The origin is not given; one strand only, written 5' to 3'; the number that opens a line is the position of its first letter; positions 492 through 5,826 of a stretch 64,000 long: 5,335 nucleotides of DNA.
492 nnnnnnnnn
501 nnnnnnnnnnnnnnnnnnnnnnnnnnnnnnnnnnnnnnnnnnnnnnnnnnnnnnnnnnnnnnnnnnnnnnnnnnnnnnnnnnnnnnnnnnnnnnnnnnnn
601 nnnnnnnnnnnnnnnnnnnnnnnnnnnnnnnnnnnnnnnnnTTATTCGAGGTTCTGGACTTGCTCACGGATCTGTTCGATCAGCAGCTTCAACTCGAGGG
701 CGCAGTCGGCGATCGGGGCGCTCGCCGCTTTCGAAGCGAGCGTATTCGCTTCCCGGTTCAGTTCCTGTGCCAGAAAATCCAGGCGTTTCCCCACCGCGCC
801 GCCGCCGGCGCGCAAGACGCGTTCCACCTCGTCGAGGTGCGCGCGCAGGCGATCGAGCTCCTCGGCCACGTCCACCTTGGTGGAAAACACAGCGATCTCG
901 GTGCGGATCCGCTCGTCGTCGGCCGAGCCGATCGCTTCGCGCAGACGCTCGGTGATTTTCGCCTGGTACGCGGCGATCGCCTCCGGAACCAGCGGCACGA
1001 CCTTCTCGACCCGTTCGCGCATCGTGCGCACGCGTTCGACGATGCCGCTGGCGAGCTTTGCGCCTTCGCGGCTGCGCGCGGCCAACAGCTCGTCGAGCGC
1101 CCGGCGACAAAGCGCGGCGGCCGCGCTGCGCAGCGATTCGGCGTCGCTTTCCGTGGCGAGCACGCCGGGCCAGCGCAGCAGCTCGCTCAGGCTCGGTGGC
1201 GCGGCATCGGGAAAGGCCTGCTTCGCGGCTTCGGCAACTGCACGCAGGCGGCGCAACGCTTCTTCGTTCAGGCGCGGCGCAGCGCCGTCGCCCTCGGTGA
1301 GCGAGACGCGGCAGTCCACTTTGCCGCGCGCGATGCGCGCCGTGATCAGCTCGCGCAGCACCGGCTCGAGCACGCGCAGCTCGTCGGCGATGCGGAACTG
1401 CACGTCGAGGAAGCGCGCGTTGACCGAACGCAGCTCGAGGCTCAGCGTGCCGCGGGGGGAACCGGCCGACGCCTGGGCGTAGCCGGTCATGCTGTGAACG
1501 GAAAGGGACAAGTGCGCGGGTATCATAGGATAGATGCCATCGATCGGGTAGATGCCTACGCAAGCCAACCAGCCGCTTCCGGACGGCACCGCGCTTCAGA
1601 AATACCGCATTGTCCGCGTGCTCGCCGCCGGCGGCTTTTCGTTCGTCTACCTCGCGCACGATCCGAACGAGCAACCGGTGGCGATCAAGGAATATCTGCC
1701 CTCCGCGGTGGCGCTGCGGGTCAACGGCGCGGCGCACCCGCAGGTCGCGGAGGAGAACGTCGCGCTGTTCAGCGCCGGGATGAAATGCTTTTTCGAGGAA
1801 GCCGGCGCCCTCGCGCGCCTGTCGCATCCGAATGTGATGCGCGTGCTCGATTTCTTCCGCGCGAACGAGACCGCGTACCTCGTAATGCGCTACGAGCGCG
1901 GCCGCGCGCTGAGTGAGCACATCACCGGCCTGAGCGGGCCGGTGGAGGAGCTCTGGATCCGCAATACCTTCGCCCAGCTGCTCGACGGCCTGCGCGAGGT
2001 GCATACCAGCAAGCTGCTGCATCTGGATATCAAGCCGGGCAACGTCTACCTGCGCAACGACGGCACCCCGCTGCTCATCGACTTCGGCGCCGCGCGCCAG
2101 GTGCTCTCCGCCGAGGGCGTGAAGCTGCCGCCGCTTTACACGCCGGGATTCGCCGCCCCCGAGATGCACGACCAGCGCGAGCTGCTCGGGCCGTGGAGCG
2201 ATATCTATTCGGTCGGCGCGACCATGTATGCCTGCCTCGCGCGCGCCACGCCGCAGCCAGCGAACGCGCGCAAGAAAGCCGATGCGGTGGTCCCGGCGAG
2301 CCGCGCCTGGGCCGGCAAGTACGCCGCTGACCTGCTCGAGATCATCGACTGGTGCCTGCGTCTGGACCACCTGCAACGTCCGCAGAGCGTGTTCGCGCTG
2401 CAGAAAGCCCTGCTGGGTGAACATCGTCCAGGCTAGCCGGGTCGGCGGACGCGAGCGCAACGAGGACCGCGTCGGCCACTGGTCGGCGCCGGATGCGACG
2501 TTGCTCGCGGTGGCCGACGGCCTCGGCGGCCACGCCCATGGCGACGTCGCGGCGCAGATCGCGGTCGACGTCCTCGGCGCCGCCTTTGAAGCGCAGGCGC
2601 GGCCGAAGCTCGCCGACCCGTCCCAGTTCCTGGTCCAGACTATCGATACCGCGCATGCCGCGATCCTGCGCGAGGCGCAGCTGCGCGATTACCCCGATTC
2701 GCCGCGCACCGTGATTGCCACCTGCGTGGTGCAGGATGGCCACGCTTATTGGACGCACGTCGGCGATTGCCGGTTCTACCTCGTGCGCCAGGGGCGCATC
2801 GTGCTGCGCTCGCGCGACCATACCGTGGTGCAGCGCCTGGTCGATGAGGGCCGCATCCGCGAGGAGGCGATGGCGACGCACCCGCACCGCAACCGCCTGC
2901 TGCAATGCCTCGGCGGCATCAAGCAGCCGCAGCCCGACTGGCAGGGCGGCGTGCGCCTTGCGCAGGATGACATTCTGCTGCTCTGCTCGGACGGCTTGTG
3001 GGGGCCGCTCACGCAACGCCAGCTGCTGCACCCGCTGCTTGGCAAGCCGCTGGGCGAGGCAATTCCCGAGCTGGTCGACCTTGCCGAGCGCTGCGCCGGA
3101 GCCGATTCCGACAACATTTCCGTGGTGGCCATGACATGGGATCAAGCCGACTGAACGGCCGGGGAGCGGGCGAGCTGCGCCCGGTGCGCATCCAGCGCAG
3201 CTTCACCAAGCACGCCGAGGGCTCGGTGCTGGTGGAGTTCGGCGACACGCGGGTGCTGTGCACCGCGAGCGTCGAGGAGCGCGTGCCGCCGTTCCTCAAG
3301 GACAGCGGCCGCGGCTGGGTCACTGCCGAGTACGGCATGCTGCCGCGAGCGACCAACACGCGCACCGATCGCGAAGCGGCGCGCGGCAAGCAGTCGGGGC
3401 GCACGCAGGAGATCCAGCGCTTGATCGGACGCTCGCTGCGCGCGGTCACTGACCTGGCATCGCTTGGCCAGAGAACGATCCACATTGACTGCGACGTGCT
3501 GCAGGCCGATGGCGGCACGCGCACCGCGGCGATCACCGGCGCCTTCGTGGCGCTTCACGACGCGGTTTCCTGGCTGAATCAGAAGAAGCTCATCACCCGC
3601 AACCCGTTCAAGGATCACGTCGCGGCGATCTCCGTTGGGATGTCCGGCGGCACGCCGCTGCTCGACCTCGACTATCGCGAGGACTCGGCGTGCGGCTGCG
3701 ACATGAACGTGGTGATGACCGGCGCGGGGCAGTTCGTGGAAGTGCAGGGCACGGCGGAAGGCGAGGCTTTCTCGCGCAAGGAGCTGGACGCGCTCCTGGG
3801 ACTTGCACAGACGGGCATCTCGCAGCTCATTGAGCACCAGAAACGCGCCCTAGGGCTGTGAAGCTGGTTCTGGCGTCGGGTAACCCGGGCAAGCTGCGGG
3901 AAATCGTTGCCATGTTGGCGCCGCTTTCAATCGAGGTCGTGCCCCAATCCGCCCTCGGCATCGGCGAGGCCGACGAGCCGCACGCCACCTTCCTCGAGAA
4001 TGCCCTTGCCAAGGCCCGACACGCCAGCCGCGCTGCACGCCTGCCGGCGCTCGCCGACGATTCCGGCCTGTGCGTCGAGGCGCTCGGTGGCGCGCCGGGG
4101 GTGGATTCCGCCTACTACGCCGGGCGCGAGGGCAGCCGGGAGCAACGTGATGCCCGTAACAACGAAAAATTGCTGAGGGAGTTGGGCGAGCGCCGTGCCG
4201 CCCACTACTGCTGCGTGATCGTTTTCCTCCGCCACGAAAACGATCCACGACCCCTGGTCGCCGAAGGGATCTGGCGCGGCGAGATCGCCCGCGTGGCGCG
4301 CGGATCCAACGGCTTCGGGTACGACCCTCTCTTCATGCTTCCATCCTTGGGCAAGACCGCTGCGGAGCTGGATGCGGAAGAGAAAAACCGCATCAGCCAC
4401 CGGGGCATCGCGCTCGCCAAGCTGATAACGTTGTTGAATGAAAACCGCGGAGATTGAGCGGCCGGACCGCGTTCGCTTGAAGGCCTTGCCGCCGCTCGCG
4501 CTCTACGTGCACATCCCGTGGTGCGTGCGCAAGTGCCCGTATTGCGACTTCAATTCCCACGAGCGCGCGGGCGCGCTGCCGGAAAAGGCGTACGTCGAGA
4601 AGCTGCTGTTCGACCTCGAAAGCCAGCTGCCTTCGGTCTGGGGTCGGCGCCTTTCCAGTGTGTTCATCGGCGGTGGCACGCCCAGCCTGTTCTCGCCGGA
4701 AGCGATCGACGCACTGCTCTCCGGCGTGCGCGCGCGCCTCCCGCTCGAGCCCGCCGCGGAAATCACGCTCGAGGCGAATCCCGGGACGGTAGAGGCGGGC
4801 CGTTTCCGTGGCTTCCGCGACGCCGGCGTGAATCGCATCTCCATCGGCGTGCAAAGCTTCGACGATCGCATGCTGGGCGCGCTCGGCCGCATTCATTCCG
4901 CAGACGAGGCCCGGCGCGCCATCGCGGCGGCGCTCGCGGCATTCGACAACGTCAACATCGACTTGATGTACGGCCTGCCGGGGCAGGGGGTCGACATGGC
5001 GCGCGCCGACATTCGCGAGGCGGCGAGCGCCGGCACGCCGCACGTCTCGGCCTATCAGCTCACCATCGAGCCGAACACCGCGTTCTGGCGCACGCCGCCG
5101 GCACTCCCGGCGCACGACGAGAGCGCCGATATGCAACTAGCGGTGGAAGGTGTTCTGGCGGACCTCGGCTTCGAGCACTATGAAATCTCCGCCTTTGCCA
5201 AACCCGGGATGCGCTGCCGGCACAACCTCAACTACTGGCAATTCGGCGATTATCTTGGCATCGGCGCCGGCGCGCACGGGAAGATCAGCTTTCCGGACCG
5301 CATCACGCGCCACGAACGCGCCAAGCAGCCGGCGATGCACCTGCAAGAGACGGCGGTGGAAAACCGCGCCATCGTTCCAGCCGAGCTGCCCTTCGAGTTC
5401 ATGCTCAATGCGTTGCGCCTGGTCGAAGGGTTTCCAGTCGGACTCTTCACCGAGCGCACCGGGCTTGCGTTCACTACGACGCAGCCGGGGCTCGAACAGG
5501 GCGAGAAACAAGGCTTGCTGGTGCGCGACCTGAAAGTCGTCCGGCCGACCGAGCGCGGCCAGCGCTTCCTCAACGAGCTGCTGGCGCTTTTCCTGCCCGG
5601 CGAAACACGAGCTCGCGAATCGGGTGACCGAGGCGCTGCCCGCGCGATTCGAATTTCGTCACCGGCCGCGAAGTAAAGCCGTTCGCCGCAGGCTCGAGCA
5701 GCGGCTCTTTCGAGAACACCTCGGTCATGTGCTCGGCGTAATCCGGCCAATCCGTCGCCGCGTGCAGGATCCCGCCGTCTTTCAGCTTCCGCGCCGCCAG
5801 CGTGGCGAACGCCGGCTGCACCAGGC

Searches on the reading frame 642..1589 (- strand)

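Call 58: search_protein_families(library=ncbifam, proteins=[window:642-1589:-], max_evalue=1e-15)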
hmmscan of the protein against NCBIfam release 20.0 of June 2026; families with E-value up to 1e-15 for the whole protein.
window:642-1589:- (315 aa): 1 family
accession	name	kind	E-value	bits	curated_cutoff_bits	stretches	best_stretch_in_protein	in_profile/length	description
TIGR00255.1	TIGR00255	hypoth_equivalog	1.2e-71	241.8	167.5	1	31-315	2-291/291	YicC/YloC family endoribonuclease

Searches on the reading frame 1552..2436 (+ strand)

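Call 58: search_protein_families(library=ncbifam, proteins=[window:1552-2436:+], max_evalue=1e-15)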
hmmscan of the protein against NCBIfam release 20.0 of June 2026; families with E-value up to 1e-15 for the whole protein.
window:1552-2436:+ (294 aa): 5 families
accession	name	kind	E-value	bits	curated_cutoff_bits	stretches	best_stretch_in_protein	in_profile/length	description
NF033483.0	PknB_PASTA_kin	equivalog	3.2e-30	105.7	450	1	16-287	7-265/563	Stk1 family PASTA domain-containing Ser/Thr kinase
NF047741.1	antiphage_MADS6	equivalog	2e-29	102.6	460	1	86-285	248-455/612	methylation-associated defense system protein kinase MAD6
NF038150.1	lanthi_synth_IV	equivalog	1.9e-23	82.7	650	1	81-276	240-443/851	class IV lanthionine synthetase LanL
NF052427.1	StpK7MSMEG_1200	equivalog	4.2e-20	71.8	900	1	11-241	2-215/601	serine/threonine protein kinase StpK7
NF038151.1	lanthi_synth_III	equivalog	9.8e-18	63.9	575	1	18-255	222-449/833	class III lanthionine synthetase LanKC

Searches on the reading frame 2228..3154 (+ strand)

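Call 58: search_protein_families(library=ncbifam, proteins=[window:2228-3154:+], max_evalue=1e-15)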
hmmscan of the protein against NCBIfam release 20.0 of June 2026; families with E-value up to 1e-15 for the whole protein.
window:2228-3154:+ (308 aa): 2 families
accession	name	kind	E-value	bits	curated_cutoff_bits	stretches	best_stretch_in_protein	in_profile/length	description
NF033484.1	Stp1_PP2C_phos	equivalog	1.5e-47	162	230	1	75-302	8-231/232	Stp1/IreP family PP2C-type Ser/Thr phosphatase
NF011149.0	PRK14559.1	equivalog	9.3e-22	77.5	374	1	94-302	415-629/642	serine/threonine phosphatase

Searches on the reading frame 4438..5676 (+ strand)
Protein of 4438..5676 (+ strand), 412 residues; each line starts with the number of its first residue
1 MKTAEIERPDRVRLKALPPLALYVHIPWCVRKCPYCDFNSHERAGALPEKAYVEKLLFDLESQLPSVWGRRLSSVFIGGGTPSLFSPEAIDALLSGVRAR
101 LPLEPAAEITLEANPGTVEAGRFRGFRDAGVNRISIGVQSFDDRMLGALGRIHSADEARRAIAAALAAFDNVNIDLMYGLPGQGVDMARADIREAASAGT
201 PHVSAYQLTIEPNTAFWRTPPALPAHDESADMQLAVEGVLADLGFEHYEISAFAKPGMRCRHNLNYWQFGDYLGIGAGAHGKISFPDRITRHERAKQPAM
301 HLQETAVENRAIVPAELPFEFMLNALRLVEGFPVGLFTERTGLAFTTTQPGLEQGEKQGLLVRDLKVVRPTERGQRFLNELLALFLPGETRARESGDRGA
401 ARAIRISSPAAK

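Call 58: search_protein_families(library=ncbifam, proteins=[window:4438-5676:+], max_evalue=1e-15)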
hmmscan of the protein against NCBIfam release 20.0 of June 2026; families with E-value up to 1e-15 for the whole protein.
window:4438-5676:+ (412 aa): 16 families
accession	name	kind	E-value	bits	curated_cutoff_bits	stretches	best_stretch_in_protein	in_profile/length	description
TIGR00539.1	hemN_rel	equivalog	1.1e-105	353.7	205.4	1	21-353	2-336/361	radical SAM family heme chaperone HemW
NF005133.0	PRK06582.1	equivalog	1.6e-67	228.3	597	1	20-284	12-279/390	coproporphyrinogen III oxidase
TIGR04107.1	rSAM_HutW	equivalog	4e-48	164.3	400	1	21-375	41-404/419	heme anaerobic degradation radical SAM methyltransferase ChuW/HutW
NF006067.1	PRK08208.1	equivalog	1.2e-44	152.9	380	1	19-385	35-414/427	STM4012 family radical SAM protein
NF004567.0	PRK05904.1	equivalog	1.1e-39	136.7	355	1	22-281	9-265/353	coproporphyrinogen III oxidase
TIGR03994.1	rSAM_HemZ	equivalog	3.8e-39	135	321.4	1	19-302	84-387/401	coproporphyrinogen dehydrogenase HemZ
TIGR00538.1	hemN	equivalog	3.5e-32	111.8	324.95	1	18-213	48-245/454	oxygen-independent coproporphyrinogen III oxidase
NF006385.0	PRK08629.1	equivalog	4.6e-30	104.8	355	1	21-280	54-306/439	coproporphyrinogen III oxidase family protein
NF006064.0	PRK08207.2-2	equivalog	3.9e-27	95.4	504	1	20-201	145-331/465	coproporphyrinogen III oxidase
NF006066.0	PRK08207.2-5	equivalog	1.7e-23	83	1117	1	14-287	184-476/518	coproporphyrinogen III oxidase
NF006061.0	PRK08207.1-4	equivalog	5.4e-23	81.5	702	1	20-194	174-354/501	coproporphyrinogen III oxidase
NF006060.0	PRK08207.1-3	equivalog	2.4e-20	72.8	653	1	20-189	150-325/477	coproporphyrinogen III oxidase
NF006063.0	PRK08207.2-1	equivalog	1.7e-19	69.9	1074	1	20-200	193-378/518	coproporphyrinogen III oxidase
NF006059.0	PRK08207.1-1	equivalog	1.8e-18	66.5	1012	1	9-195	163-353/496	coproporphyrinogen III oxidase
TIGR04419.1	no_iron_rSAM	equivalog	3.4e-16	59.8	300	1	53-278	23-252/378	HemN-related non-iron pseudo-SAM protein PsgB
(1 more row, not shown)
